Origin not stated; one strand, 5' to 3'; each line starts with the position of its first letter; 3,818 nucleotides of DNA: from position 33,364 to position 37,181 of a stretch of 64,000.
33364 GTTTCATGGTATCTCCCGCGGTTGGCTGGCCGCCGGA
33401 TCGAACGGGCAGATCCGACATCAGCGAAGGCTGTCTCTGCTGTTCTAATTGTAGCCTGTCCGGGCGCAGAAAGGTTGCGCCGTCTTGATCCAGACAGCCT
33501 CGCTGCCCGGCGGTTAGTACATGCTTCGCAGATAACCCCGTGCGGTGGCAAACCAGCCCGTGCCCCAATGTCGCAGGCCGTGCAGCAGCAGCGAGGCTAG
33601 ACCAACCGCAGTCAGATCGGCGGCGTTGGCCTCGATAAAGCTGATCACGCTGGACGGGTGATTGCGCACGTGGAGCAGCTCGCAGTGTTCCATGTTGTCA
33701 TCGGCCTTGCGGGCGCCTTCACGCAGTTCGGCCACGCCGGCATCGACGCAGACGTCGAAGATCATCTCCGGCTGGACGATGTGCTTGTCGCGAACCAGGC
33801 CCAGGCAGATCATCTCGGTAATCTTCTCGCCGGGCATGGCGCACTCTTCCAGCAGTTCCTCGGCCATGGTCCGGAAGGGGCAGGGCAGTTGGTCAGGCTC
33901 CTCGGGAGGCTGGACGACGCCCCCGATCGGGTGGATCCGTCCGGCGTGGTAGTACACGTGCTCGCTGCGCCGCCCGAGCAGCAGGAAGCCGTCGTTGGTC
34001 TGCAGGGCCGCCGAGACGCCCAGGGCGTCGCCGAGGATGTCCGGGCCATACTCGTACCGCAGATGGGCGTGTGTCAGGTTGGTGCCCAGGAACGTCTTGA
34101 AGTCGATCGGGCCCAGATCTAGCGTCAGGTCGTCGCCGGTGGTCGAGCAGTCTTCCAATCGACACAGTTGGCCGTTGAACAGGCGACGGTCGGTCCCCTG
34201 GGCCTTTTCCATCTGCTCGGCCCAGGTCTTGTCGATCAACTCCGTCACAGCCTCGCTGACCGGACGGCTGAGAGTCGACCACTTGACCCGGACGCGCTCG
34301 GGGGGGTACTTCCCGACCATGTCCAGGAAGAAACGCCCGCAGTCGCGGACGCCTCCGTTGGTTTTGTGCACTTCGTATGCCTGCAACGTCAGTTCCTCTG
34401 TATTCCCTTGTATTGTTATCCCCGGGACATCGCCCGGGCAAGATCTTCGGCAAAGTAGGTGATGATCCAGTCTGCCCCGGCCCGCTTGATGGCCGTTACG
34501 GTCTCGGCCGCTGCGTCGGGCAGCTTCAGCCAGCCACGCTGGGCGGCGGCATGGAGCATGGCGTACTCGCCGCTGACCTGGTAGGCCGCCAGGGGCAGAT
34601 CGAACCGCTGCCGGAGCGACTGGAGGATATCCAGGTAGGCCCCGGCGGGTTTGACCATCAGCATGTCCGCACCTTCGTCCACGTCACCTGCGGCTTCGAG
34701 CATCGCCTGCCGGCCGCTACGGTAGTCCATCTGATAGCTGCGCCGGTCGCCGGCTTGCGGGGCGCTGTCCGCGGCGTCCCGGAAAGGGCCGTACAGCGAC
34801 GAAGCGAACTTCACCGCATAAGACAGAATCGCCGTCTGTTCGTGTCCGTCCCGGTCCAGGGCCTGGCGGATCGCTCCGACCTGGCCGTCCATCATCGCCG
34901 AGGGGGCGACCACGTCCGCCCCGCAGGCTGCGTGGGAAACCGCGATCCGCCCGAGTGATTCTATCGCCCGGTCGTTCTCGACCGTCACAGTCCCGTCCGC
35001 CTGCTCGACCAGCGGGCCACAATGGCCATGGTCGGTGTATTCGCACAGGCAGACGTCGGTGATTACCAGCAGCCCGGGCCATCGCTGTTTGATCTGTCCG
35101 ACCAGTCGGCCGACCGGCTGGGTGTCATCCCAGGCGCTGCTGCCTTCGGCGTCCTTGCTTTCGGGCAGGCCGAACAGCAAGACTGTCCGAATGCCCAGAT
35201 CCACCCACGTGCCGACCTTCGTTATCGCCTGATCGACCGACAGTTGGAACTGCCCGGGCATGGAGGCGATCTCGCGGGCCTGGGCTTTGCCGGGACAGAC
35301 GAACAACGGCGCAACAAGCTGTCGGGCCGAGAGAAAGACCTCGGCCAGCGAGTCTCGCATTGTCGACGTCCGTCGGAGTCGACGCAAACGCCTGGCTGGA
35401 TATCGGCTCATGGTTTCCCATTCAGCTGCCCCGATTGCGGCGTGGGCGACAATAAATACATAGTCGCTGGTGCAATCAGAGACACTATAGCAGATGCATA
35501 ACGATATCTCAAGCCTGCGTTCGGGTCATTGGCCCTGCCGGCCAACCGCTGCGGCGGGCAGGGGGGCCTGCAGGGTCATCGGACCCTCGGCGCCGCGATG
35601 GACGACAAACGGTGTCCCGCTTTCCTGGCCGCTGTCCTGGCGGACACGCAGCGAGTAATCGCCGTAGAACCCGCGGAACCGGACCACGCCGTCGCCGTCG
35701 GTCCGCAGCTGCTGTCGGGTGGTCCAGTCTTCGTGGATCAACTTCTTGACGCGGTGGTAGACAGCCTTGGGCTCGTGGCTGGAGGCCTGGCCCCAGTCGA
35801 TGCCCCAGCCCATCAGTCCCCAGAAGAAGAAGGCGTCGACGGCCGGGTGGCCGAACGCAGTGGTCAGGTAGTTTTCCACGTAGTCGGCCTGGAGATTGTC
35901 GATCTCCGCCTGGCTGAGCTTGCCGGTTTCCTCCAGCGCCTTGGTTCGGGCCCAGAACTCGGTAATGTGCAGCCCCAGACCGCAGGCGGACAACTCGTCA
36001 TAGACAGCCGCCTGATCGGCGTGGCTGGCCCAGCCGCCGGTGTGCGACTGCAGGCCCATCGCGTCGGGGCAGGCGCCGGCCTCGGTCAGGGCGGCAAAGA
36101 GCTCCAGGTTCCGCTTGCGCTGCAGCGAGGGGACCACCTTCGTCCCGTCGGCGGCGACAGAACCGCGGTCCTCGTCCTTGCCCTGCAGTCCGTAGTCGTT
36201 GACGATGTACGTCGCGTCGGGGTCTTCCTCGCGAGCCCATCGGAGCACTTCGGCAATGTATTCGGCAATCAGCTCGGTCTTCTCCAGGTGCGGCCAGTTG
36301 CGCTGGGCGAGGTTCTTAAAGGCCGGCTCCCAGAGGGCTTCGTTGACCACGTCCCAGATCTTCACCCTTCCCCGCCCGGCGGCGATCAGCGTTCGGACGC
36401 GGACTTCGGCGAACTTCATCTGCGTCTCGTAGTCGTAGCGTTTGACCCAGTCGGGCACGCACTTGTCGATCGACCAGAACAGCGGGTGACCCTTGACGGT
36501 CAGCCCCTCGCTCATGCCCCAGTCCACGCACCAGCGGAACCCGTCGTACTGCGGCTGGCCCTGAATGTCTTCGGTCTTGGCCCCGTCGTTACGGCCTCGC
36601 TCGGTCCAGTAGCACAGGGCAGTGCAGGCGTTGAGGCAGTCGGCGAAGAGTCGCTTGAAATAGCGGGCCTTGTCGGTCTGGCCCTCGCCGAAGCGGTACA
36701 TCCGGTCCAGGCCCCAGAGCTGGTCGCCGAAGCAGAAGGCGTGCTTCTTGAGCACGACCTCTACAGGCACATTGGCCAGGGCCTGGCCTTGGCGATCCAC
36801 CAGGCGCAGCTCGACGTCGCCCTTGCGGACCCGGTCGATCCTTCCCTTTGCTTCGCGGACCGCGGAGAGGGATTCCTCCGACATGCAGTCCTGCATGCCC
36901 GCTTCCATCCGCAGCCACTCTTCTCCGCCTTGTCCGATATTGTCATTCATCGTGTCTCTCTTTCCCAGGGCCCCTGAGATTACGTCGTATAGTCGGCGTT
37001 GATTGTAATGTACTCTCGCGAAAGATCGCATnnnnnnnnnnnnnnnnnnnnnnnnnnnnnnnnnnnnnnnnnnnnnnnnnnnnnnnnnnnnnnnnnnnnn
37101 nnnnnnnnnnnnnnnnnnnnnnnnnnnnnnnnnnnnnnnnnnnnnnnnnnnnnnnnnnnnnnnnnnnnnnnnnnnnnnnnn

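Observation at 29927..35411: hemB-linked pair of NirJ/AhbC/AhbD-type radical-SAM/SPASM enzymes (translationally coupled, GTGA overlap): candidate siroheme-dependent heme branch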

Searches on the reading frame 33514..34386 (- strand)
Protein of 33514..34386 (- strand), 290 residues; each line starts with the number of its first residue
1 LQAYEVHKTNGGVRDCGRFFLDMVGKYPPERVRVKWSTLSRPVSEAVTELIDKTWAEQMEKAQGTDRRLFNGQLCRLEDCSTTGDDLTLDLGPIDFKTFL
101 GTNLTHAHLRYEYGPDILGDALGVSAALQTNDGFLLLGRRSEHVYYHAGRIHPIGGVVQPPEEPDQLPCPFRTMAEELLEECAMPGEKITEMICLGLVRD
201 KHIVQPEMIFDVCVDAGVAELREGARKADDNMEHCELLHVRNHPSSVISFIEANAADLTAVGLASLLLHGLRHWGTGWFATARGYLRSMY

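Call 3: search_protein_families(library=ncbifam, proteins=[window:33514-34386:-], max_evalue=0.001)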
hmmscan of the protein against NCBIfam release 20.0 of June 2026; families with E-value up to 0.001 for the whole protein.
window:33514-34386:- (290 aa): 0 families

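Call 4: search_protein_families(library=pfam, proteins=[window:33514-34386:-], max_evalue=0.001)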
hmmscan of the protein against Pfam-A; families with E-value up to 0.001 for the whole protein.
window:33514-34386:- (290 aa): 0 families

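Call 50: search_protein_families(library=pfam, proteins=[window:33514-34386:-], max_evalue=0.5)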
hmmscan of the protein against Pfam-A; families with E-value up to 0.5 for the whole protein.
window:33514-34386:- (290 aa): 1 family
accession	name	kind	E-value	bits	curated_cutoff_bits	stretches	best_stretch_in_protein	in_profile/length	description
PF05356.16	Phage_Coat_B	-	0.091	13.3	23.5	1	244-269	18-43/56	Inovirus Coat protein B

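Call 55: search_protein_representatives(protein=window:33514-34386:-)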
Query: 290 residues. Proteins with E-value up to 0.001 (for the whole library): 881; up to 1e-10: 454; up to 1e-30: 104. The best 150 are listed.
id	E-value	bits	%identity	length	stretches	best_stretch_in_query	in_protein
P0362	8.3e-78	277.9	46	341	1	14-286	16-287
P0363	1.7e-76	273.6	46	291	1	6-287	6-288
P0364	5.8e-66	239.0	43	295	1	14-289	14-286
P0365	1.5e-62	227.9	45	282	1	16-287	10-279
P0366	2.7e-52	194.2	38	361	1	20-283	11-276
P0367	1.3e-51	192.0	40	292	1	15-283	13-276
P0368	1.2e-48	182.2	38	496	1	19-286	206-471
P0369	9.3e-47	176.0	38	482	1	41-281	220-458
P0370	3.3e-46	174.2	38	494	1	15-280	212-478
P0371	4.9e-46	173.6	35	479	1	4-281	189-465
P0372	3.4e-45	170.9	37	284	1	24-287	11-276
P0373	5.4e-45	170.2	38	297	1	15-288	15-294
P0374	2.1e-44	168.3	35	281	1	19-284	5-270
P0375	2.2e-44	168.2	52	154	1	136-289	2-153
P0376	3.6e-44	167.5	34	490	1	13-283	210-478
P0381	1.5e-42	162.2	35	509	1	18-280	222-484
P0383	3.4e-42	161.0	32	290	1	14-280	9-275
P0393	2.3e-40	155.0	33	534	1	18-281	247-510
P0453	3.9e-32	128.0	30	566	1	17-280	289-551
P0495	2.8e-26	108.7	29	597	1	19-272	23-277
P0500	6.6e-26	107.5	31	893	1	24-288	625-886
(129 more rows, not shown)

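Call 56: search_protein_families(library=pfam, proteins=[P0368, P0370, P0381, P0393, P0453, P0500, P0362, P0366, P0495, P0383], max_evalue=0.01)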
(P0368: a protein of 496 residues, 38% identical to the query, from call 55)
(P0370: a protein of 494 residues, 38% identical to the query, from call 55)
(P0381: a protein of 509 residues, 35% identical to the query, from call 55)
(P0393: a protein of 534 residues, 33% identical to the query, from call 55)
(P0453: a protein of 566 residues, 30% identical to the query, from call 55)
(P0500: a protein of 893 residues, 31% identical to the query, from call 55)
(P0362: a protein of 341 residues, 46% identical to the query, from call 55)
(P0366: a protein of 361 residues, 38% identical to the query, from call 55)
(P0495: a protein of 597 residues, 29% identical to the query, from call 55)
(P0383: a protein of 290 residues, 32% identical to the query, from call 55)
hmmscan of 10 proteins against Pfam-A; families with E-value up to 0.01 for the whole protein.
P0368 (496 aa): 1 family
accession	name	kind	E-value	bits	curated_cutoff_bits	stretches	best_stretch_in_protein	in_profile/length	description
PF00293.34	NUDIX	-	0.0057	17.1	21.1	0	315-381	8-66/134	NUDIX domain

P0370 (494 aa): 1 family
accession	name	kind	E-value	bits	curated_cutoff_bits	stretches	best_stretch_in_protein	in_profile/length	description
PF00293.34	NUDIX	-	3.4e-05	24.3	21.1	1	320-388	4-63/134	NUDIX domain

P0381 (509 aa): 1 family
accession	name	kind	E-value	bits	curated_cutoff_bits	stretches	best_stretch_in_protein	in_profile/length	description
PF00293.34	NUDIX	-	0.0014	19.1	21.1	1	326-398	4-67/134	NUDIX domain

P0393 (534 aa): 0 families

P0453 (566 aa): 1 family
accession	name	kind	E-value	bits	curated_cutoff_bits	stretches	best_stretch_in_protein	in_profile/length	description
PF00293.34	NUDIX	-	0.0058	17.1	21.1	0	395-461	5-63/134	NUDIX domain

P0500 (893 aa): 2 families
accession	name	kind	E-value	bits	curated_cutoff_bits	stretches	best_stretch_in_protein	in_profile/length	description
PF13289.12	SIR2_2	-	1.2e-12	48.6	24.5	1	123-259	3-124/141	SIR2-like domain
PF00293.34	NUDIX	-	1.3e-07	32.1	21.1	1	722-809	3-81/134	NUDIX domain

P0362 (341 aa): 1 family
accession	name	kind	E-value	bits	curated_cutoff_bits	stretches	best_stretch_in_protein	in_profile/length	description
PF00293.34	NUDIX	-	3.3e-05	24.3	21.1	1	125-190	5-63/134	NUDIX domain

P0366 (361 aa): 0 families

P0495 (597 aa): 1 family
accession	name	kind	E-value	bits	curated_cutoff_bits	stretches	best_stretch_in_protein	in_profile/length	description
PF01734.28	Patatin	-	1.9e-31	110.2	27.7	1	302-496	1-190/191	Patatin-like phospholipase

P0383 (290 aa): 0 families

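Call 57: find_encoding_contigs(protein=P0363, flank=6000, max_places=3)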
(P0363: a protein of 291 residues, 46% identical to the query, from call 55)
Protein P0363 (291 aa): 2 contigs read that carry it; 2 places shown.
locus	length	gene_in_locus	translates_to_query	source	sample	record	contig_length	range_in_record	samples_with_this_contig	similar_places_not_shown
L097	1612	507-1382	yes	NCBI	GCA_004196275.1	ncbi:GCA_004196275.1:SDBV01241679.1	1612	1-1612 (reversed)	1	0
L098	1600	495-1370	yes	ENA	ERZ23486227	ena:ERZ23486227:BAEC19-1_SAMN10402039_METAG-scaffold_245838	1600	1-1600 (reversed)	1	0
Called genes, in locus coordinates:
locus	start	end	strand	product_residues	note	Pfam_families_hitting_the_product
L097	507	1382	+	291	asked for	-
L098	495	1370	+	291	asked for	-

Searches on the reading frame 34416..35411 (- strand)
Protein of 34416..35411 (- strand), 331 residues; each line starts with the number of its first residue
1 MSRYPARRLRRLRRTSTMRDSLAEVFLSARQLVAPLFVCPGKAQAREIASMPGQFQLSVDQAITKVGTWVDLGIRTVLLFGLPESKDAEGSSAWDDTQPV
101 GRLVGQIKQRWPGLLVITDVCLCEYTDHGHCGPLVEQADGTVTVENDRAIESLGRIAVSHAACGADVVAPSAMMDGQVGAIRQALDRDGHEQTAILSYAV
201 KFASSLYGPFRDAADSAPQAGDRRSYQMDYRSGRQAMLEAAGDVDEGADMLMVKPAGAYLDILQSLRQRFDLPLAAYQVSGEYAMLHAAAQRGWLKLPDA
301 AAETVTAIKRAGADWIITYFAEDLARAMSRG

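Call 3: search_protein_families(library=ncbifam, proteins=[window:34416-35411:-], max_evalue=0.001)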
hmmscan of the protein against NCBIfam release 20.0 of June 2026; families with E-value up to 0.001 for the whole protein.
window:34416-35411:- (331 aa): 2 families
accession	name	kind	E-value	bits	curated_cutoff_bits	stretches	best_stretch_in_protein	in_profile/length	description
NF006762.1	PRK09283.1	equivalog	2.2e-134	447.9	297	1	4-329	3-325/327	porphobilinogen synthase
NF009923.0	PRK13384.1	equivalog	8.9e-118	393.5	507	1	3-327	5-323/327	porphobilinogen synthase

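Call 4: search_protein_families(library=pfam, proteins=[window:34416-35411:-], max_evalue=0.001)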
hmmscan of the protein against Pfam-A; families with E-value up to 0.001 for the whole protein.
window:34416-35411:- (331 aa): 1 family
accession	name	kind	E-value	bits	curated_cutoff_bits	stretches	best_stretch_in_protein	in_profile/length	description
PF00490.27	ALAD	-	1.4e-134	448.7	24.6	1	7-326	2-316/317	Delta-aminolevulinic acid dehydratase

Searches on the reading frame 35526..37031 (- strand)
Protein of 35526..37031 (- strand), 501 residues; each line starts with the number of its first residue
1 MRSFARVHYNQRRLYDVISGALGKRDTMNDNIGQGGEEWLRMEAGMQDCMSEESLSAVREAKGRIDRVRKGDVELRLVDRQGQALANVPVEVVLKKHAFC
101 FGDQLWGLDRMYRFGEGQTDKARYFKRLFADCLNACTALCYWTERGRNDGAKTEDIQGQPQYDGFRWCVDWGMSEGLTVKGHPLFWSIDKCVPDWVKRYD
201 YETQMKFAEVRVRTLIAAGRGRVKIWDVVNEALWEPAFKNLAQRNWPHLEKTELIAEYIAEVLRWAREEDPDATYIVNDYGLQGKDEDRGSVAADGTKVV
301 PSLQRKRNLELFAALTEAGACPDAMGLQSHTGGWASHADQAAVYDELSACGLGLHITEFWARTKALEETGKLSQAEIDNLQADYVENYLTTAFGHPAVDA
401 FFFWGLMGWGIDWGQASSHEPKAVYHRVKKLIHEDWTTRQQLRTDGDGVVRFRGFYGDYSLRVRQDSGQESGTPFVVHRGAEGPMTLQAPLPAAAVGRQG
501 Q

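Call 9: search_protein_families(library=ncbifam, proteins=[window:35526-37031:-], max_evalue=0.00001)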
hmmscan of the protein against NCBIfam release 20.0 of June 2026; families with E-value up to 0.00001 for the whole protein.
window:35526-37031:- (501 aa): 1 family
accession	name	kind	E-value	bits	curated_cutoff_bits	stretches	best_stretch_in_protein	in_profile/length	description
NF041944.1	Xylase_Ferestase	equivalog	4.7e-07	28.4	1200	1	173-375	68-264/694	bifunctional endo-1,4-beta-xylanase/feruloyl esterase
